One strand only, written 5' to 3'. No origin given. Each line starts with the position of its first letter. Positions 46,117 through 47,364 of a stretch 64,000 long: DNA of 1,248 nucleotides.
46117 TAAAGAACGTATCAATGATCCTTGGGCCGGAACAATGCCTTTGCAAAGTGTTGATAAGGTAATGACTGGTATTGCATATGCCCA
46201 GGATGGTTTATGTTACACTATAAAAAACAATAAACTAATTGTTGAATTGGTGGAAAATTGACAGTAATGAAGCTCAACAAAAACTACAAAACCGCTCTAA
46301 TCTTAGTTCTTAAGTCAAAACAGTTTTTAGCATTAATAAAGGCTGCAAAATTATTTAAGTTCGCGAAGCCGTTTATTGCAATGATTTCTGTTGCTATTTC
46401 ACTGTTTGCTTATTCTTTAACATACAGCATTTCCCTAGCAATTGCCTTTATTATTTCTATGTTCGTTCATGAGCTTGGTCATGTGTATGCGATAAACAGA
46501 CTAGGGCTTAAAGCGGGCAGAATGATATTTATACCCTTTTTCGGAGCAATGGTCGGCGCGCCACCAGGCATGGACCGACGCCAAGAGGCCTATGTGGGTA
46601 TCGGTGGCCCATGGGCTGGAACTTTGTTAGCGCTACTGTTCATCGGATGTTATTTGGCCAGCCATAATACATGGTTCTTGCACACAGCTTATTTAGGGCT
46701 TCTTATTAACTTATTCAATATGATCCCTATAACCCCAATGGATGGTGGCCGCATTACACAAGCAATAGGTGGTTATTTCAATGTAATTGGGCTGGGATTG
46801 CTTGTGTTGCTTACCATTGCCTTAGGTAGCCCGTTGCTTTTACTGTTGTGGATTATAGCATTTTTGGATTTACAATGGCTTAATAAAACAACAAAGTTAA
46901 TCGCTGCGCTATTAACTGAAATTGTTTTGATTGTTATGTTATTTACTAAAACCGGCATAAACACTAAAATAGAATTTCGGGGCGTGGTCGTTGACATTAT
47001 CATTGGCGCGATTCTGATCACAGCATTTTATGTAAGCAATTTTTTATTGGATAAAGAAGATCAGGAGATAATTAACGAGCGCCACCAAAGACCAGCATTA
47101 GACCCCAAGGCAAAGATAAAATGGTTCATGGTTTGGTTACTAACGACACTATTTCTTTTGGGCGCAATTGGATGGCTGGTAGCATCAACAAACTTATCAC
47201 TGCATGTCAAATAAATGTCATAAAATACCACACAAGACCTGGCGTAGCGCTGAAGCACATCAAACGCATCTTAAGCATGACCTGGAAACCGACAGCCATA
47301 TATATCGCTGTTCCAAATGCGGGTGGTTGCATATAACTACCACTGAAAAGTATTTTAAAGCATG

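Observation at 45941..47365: Secreted FecR-C-terminal-like domain protein directly upstream of a phage-encoded site-2 (M50) protease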

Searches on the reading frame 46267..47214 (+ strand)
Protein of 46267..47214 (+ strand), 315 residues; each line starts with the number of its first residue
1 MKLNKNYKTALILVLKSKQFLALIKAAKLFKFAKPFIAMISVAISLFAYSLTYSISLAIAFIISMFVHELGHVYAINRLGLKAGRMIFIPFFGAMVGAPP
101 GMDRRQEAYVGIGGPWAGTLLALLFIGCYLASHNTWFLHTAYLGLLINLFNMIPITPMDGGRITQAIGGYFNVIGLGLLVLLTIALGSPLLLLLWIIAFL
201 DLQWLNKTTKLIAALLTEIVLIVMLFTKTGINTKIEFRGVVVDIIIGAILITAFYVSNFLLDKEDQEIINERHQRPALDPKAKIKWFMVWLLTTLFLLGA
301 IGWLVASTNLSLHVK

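Call 3: search_protein_families(library=pfam, proteins=[window:46267-47214:+], max_evalue=1)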
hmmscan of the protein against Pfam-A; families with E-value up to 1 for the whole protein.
window:46267-47214:+ (315 aa): 2 families
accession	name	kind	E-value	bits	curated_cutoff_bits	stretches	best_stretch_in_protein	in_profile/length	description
PF02163.28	Peptidase_M50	-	7.6e-12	45.5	27.2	2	57-129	2-100/221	Peptidase family M50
PF04689.18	S1FA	-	0.13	12.9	21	1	239-283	10-53/66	DNA binding protein S1FA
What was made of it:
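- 46267..47214 (+): 315-aa polytopic M50 site-2 protease with no PDZ or CBS domain. Pfam PF02163 45.5 bits (call 3).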

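Call 4: search_protein_families(library=phrogs, proteins=[window:46267-47214:+], max_evalue=1)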
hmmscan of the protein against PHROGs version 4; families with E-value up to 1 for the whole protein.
window:46267-47214:+ (315 aa): 1 family
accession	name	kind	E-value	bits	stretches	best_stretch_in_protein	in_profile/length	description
phrog_2087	-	unknown function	0.19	11.4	1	213-270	9-65/360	-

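Call 9: search_protein_families(library=ncbifam, proteins=[window:46267-47214:+], max_evalue=0.1)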
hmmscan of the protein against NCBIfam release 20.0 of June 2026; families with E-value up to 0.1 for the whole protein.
window:46267-47214:+ (315 aa): 1 family
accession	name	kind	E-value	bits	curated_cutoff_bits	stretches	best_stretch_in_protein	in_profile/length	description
NF058609.1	RiPP_HExxH_LiaK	equivalog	0.0068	16.1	225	1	34-163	71-207/246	YydH/LiaK family epipeptide maturation metalloprotease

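Call 11: find_homologous_proteins(query=window:46267-47214:+, max_evalue=0.001)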
Query window:46267-47214:+ (315 aa): 145 proteins with E <= 0.001 among 8000 candidates; the best 120 are listed.
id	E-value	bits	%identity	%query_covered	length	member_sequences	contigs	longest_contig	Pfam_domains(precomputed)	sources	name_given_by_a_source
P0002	3.1e-197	672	100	100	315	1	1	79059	PF02163.29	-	-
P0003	1.2e-89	319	51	92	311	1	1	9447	PF02163.29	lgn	-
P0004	7.7e-79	284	47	92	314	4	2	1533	PF02163.29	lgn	-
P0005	9.7e-75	270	50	83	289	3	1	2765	PF02163.29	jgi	jgi:Zn-dependent protease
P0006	2.1e-72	262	46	90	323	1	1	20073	PF02163.29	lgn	-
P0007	7.2e-69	251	44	92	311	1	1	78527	PF02163.29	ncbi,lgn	-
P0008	1.7e-67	246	42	94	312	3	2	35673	PF02163.29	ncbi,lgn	-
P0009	2.5e-50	190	35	94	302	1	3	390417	PF02163.29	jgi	jgi:Zn-dependent protease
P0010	6.2e-43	166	39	77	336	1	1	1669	PF02163.29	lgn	-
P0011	1.1e-39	155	36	86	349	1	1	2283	PF02163.29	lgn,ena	-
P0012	6.0e-38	149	33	94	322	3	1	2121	PF02163.29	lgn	-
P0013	1.4e-36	145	39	75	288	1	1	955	PF02163.29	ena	-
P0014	8.4e-36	142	39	78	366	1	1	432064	PF02163.29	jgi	jgi:Zn-dependent protease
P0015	8.0e-31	126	34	79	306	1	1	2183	PF02163.29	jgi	jgi:membrane-associated protease RseP (regulator of RpoE activity)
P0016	7.4e-30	123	44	49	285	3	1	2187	PF02163.29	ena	-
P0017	1.4e-29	122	35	95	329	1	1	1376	PF02163.29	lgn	-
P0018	1.1e-27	116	43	55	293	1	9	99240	PF02163.29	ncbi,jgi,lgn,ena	-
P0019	3.0e-27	114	38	64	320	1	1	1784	PF02163.29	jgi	-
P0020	1.1e-26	112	43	50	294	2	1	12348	PF02163.29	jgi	jgi:Zn-dependent protease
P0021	1.9e-26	112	43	50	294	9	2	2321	PF02163.29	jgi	jgi:Zn-dependent protease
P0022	3.0e-26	111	42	52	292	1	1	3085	PF02163.29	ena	-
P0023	4.1e-26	110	44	51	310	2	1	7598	PF02163.29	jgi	jgi:Zn-dependent protease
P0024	4.1e-26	110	44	51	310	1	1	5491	PF02163.29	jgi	jgi:Zn-dependent protease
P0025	6.2e-26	110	44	53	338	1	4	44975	PF02163.29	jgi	jgi:Zn-dependent protease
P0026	5.1e-25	107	43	46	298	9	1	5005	PF02163.29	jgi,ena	-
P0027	6.0e-25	107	43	53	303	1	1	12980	PF02163.29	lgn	-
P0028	8.3e-25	106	44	46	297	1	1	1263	PF02163.29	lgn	-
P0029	9.0e-25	106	45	50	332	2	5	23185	PF02163.29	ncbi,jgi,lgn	jgi:Zn-dependent protease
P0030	2.4e-24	105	41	51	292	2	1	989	PF02163.29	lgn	-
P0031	2.9e-24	104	41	51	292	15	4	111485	PF02163.29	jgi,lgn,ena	-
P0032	3.4e-24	104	39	52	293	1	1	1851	PF02163.29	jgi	jgi:Zn-dependent protease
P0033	3.8e-24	104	38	51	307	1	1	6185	PF02163.29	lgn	-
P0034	4.4e-24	104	41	53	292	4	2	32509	PF02163.29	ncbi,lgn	-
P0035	5.2e-24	104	43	46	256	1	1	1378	PF02163.29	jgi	jgi:Zn-dependent protease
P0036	5.4e-24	104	43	46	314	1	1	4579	PF02163.29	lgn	-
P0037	6.1e-24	103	40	55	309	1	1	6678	PF02163.29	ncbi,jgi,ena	-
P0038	6.5e-24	103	37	57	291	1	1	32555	PF02163.29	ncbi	-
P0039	1.0e-23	103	42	53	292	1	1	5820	PF02163.29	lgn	-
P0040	1.0e-23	103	40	53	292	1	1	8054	PF02163.29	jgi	jgi:Zn-dependent protease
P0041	1.2e-23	102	40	57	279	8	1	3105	PF02163.29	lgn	-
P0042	1.4e-23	102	40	51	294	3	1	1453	PF02163.29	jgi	jgi:Zn-dependent protease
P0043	3.3e-23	101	37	55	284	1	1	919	PF02163.29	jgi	jgi:Zn-dependent protease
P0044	3.5e-23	101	39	56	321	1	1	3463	PF02163.29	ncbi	-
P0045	3.5e-23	101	43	45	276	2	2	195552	PF02163.29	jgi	jgi:Zn-dependent protease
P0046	3.6e-23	101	41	53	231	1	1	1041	PF02163.29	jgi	jgi:Zn-dependent protease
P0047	4.1e-23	101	36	51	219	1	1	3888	PF02163.29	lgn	-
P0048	4.9e-23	100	40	51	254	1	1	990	PF02163.29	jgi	jgi:Zn-dependent protease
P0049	5.2e-23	100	44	43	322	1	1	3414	PF02163.29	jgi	-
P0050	9.2e-23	99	37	57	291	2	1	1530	PF02163.29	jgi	jgi:Zn-dependent protease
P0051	9.7e-23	99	42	50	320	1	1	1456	PF02163.29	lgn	-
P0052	1.0e-22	99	37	48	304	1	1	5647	PF02163.29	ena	-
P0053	1.0e-22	99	42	50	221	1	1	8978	PF02163.29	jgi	jgi:Zn-dependent protease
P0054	2.0e-22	98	42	45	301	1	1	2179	PF02163.29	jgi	jgi:Zn-dependent protease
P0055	2.1e-22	98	37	57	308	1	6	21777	PF02163.29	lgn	-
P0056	2.1e-22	98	40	50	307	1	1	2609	PF02163.29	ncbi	-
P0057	3.1e-22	98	37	51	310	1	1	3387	PF02163.29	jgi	-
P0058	3.4e-22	98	38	51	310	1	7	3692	PF02163.29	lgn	-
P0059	3.7e-22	97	42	49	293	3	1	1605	PF02163.29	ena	-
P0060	6.1e-22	97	35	58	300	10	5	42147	PF02163.29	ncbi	-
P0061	7.3e-22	97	43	39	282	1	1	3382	PF02163.29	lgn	-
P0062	8.0e-22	96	36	57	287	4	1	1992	PF02163.29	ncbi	-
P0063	8.0e-22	96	46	41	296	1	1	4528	PF02163.29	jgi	jgi:Zn-dependent protease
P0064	8.3e-22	96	38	55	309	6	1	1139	PF02163.29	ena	-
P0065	8.7e-22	96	39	55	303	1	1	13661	PF02163.29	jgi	jgi:Zn-dependent protease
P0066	1.1e-21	96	39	46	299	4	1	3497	PF02163.29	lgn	-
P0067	1.1e-21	96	37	51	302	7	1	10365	PF02163.29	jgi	jgi:Zn-dependent protease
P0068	1.2e-21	96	40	46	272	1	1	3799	PF02163.29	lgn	-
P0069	1.7e-21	95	41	48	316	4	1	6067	PF02163.29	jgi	-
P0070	1.9e-21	95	42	47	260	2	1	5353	PF02163.29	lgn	-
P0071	1.9e-21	95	38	47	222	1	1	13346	PF02163.29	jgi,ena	jgi:Zn-dependent protease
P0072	1.9e-21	95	40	51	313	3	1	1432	PF02163.29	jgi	jgi:Zn-dependent protease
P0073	2.2e-21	95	36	57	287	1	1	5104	PF02163.29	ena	-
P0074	2.2e-21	95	36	57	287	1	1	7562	PF02163.29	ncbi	-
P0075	2.5e-21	95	34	57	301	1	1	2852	PF02163.29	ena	-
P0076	2.5e-21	95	37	48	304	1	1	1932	PF02163.29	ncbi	-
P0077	3.0e-21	94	37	60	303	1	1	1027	PF02163.29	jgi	jgi:Zn-dependent protease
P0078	3.3e-21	94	35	57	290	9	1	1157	PF02163.29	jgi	jgi:Zn-dependent protease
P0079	3.4e-21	94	35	58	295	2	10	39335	PF02163.29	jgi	jgi:Zn-dependent protease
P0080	3.5e-21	94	38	55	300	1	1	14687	PF02163.29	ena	-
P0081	3.8e-21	94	38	55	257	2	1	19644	PF02163.29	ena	-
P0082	4.2e-21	94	38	57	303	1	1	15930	PF02163.29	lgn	-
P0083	4.6e-21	94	37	46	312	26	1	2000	PF02163.29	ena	-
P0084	4.7e-21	94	36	57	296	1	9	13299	PF02163.29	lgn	-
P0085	4.9e-21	94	36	56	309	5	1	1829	PF02163.29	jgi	jgi:Zn-dependent protease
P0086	5.1e-21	94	42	47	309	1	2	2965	PF02163.29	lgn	-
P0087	5.8e-21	94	36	57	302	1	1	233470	PF02163.29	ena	-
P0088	1.4e-20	92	37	56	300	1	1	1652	PF02163.29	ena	-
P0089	1.5e-20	92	44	43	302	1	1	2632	PF02163.29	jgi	jgi:Zn-dependent protease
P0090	1.5e-20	92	39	46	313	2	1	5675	PF02163.29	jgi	jgi:Zn-dependent protease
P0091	1.6e-20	92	41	50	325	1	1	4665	PF02163.29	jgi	jgi:Zn-dependent protease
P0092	1.7e-20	92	40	46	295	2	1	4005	PF02163.29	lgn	-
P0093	2.5e-20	91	36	56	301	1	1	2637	PF02163.29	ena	-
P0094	2.6e-20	91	34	58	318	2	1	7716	PF02163.29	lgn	-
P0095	2.9e-20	91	40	48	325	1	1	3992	PF02163.29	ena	-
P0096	3.5e-20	91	41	45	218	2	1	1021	PF02163.29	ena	-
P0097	3.8e-20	91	36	62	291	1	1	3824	PF02163.29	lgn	-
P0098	4.4e-20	91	37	53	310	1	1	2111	PF02163.29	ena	-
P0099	5.6e-20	90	46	39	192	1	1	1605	PF02163.29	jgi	jgi:Zn-dependent protease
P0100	6.2e-20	90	42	45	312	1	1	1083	PF02163.29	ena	-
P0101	7.3e-20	90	38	57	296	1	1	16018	PF02163.29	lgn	-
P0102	1.2e-19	89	36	57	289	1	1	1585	PF02163.29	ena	-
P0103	1.4e-19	89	39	52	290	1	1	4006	PF02163.29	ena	-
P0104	1.4e-19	89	40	52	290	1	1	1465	PF02163.29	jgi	-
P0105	1.6e-19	89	36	48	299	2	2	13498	PF02163.29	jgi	jgi:Zn-dependent protease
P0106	1.9e-19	89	39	56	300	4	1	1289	PF02163.29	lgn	-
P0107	2.0e-19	89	39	56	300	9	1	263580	PF02163.29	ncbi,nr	ncbi:MAG: site-2 protease family protein [Deltaproteobacteria bacterium]|nr:site-2 protease family p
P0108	2.0e-19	88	39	56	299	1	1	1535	PF02163.29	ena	-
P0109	2.3e-19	88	36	57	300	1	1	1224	PF02163.29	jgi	-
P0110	2.3e-19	88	37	53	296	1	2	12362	PF02163.29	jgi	jgi:Zn-dependent protease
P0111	2.5e-19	88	40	42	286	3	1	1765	PF02163.29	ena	-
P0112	3.9e-19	88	38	49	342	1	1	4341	PF02163.29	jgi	jgi:Zn-dependent protease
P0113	4.2e-19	87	37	58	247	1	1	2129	PF02163.29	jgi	-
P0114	4.4e-19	87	37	64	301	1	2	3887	PF02163.29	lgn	-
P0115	5.0e-19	87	39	46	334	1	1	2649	PF02163.29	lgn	-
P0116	5.3e-19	87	34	63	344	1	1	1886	PF02163.29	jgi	jgi:Zn-dependent protease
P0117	5.3e-19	87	40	50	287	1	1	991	PF02163.29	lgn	-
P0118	7.6e-19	87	39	56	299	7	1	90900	PF02163.29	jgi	jgi:Zn-dependent protease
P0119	8.1e-19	87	36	64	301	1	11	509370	PF02163.29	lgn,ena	-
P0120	9.1e-19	86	37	50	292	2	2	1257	PF02163.29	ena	-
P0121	1.9e-18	85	39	41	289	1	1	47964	PF02163.29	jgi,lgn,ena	-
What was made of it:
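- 46267..47214 (+): Homologues P0003-P0009 at 35-51% identity (call 11).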

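Call 12: find_encoding_contigs(protein=P0007, flank=10000, max_places=3)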
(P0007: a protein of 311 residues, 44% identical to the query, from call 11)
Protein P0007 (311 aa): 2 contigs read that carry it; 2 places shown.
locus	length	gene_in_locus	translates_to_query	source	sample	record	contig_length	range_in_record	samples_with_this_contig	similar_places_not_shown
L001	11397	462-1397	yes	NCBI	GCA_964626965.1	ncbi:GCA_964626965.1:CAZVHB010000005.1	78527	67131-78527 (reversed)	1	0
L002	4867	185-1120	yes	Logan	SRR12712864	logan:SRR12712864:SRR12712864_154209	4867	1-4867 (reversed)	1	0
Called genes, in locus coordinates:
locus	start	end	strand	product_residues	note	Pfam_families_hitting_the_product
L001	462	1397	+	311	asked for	PF02163:Peptidase_M50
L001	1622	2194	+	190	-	PF07963:N_methyl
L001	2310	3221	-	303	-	PF03741:TerC, PF04332:DUF475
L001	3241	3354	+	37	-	-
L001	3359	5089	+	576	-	PF00664:ABC_membrane, PF00005:ABC_tran, PF02463:SMC_N (weak)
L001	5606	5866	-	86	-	-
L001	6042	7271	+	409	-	PF02812:ELFV_dehydrog_N, PF00208:ELFV_dehydrog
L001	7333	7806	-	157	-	-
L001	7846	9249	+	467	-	PF02534:T4SS-DNA_transf (faint), PF01935:DUF87 (weak), PF10412:TrwB_AAD_bind (faint), PF12696:TraG-D_C (faint)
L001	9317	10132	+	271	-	-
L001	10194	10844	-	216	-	PF05055:DUF677 (weak), PF06210:DUF1003 (weak), PF06103:DUF948 (weak), PF25762:HAUS1 (weak), PF07889:DUF1664 (weak), PF00015:MCPsignal (faint), PF06160:EzrA (faint), PF06009: (weak), +5 more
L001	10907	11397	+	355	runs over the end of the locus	PF18920:DUF5671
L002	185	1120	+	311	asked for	PF02163:Peptidase_M50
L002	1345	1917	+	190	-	PF07963:N_methyl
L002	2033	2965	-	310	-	PF03741:TerC, PF04332:DUF475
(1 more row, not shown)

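Call 13: find_encoding_contigs(protein=P0008, flank=10000, max_places=3)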
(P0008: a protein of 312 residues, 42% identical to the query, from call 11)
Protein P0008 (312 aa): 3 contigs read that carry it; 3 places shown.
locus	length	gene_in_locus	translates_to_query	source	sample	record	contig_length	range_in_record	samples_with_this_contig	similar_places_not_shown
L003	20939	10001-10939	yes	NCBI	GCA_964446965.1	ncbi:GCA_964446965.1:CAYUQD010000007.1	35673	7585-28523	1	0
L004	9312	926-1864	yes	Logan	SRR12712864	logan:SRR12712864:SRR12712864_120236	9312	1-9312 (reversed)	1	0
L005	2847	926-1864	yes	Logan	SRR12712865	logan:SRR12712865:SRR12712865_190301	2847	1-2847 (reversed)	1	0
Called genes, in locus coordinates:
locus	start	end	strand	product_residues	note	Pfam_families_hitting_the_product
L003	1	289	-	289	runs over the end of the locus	PF02481:DNA_processg_A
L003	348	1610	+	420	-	PF02403:Seryl_tRNA_N, PF00587:tRNA-synt_2b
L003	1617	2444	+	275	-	PF08478:POTRA_1 (faint)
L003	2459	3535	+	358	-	PF01207:Dus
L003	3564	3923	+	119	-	-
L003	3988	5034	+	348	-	PF05496:RuvB_N, PF06068:TIP49 (faint), PF13177:DNA_pol3_delta2 (weak), PF00004:AAA, PF07728:AAA_5 (weak), PF13173:AAA_14 (weak), PF13401:AAA_22 (faint), PF13177:DNA_pol3_delta2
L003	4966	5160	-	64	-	-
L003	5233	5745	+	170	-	-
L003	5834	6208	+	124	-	PF07366:SnoaL, PF14534:DUF4440 (weak), PF12680:SnoaL_2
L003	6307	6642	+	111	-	-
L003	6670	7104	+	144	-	PF19371:DUF5946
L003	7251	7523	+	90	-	-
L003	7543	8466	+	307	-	-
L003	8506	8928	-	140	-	-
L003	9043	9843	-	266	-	-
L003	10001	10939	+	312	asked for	PF02163:Peptidase_M50 (weak)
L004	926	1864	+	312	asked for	PF02163:Peptidase_M50 (weak)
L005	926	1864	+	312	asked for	PF02163:Peptidase_M50 (weak)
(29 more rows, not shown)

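Call 14: find_encoding_contigs(protein=P0006, flank=10000, max_places=3)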
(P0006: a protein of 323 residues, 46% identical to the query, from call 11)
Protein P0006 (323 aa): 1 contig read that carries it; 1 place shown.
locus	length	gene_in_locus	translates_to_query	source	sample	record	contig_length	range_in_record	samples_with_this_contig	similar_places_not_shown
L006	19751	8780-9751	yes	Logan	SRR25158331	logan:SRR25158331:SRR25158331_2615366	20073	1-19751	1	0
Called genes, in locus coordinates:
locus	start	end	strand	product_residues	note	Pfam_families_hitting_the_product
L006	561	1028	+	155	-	-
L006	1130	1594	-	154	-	-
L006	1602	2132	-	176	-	-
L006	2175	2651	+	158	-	-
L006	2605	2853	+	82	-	-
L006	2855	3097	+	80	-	-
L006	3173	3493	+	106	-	-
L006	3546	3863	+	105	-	-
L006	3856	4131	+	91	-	-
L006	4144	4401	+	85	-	-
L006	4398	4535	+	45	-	-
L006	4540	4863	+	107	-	-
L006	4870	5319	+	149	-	-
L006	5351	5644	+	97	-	-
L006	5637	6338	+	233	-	-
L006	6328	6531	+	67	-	-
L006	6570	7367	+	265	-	PF25283:DUF7873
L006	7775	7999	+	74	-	-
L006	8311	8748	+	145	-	-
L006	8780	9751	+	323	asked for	PF02163:Peptidase_M50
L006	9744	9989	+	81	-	-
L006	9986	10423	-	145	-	-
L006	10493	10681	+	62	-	-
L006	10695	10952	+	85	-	-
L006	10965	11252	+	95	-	-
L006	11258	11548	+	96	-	-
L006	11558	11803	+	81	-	-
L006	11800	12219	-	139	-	PF13744:HTH_37, PF01381:HTH_3, PF13443:HTH_26 (weak)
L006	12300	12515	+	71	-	-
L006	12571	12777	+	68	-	-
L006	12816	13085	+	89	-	-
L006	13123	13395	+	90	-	-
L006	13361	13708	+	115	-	-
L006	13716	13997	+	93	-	-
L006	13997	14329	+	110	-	-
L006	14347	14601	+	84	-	-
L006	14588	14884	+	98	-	-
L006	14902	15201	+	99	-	-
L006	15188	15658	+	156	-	-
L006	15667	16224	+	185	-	-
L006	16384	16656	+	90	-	-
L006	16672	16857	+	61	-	-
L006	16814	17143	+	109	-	PF04448:DUF551 (weak)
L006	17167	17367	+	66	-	-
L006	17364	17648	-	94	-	PF13560:HTH_31, PF12844:HTH_19, PF01381:HTH_3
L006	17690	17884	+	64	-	-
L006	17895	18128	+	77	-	-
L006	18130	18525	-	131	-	-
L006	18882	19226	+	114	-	-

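Call 15: find_encoding_contigs(protein=P0003, flank=10000, max_places=3)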
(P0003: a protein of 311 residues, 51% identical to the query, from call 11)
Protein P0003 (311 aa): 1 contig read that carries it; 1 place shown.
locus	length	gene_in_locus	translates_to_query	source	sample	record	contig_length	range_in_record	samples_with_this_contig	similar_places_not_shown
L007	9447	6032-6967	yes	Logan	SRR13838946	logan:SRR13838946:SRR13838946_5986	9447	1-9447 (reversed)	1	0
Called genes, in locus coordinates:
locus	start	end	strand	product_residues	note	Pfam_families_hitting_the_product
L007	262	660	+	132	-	-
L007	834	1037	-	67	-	-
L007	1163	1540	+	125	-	PF13443:HTH_26 (faint)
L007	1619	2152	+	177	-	-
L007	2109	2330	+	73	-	-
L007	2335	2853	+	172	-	-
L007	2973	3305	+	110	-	-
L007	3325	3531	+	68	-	-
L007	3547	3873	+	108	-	-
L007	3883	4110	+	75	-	-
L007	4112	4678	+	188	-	PF12833:HTH_18, PF00165:HTH_AraC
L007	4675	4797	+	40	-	-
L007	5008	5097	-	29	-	-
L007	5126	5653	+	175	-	-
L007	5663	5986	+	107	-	-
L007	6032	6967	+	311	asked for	PF02163:Peptidase_M50 (weak)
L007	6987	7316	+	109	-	-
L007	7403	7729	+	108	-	-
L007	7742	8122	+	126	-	-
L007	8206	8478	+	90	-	-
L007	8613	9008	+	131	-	PF24746:DUF7694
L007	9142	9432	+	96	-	-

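Call 23: search_solved_structures(query=window:46267-47214:+, max_evalue=1, show_alignments=2)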
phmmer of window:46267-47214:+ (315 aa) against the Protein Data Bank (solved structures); distinct sequences matched with E-value up to 1: 3.
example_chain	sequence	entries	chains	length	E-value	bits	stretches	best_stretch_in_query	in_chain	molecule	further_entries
3b4r_A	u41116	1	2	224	1.1e-10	44.9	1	39-200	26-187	Putative zinc metalloprotease MJ0392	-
8vjl_A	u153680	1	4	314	0.0017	21.3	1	51-202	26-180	Stage IV sporulation protein FB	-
8vjm_A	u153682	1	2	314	0.0047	19.9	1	51-202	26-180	Stage IV sporulation protein FB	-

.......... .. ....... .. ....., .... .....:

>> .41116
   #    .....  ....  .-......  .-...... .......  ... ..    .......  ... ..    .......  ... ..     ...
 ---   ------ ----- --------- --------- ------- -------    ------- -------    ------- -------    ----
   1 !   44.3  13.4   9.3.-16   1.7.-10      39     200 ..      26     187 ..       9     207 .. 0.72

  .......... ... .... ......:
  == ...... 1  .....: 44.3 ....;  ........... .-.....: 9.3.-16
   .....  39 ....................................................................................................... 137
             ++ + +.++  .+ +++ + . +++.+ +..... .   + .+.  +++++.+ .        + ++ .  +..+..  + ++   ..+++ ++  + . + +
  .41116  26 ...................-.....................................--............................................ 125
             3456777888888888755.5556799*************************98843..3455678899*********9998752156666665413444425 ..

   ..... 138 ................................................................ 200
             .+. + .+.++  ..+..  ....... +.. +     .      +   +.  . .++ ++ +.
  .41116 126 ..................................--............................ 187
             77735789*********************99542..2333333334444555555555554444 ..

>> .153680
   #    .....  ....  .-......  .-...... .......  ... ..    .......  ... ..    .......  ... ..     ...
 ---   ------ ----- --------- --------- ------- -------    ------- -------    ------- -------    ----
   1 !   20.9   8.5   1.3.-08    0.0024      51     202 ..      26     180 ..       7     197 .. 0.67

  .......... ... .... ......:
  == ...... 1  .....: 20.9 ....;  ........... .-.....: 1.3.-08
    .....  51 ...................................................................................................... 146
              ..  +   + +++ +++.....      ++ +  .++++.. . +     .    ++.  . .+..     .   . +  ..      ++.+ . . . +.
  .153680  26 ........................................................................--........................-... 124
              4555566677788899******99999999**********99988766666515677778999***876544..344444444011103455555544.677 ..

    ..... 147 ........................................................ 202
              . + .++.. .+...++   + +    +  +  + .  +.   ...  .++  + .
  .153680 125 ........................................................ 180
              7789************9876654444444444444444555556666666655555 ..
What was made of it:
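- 46267..47214 (+): PDB MjS2P 3b4r E 1e-10 and SpoIVFB 8vjl (call 23).
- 46708..46749 (+): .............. motif carrying the third zinc ligand, Asp159. Aligned with the MjS2P motif (call 23).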

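Call 40: search_dna_similar(query=window:46267-47214:+, collection=phages, mode=protein, max_evalue=0.001, max_rows=30)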
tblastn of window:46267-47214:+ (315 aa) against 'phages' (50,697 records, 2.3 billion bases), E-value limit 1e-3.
Records with a match: 2; places in all: 3; records where one place covers at least 80% of the query: 0.
Best place of each record, by identity: <60% 2.
By first word of the organism name: uncultured 1; Bacteriophage 1.
By host as written in the record: - 2.
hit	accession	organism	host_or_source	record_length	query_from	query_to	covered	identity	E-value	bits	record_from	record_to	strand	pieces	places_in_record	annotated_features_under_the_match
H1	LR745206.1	uncultured phage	metagenomic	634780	55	165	35%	32.4%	8e-7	56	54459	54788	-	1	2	record has no annotation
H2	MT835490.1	Bacteriophage sp.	human fecal samples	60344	53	170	37%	29.2%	2e-7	58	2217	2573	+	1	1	record has no annotation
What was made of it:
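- Checked: Rarity of S2P in phages: tblastn found weak partial hits in 2 of 50,697 deposited phage records (call 40).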

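Call 46: find_related_loci(query=A4, collection=viral_contigs, flank=10000)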
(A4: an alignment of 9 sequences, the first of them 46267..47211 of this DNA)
Query A4 (315 aa) in viral_contigs; peptide patterns used: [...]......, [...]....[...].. (x = any residue, [..] = any of these).
259 stretches matched a pattern; 4 encode a relative of the query (tblastn E <= 1e-3); 3 distinct loci.
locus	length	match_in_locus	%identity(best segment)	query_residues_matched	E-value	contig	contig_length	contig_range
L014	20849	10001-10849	35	10-299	3e-42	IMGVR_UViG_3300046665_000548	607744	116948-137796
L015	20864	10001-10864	30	5-297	2e-34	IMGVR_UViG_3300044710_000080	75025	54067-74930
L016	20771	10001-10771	35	36-291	4e-39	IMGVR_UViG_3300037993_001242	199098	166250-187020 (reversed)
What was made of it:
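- Checked: A pattern scan found 3 loci in IMG/VR (call 46).
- S2P proteases are very rare in phages (calls 40, 46).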
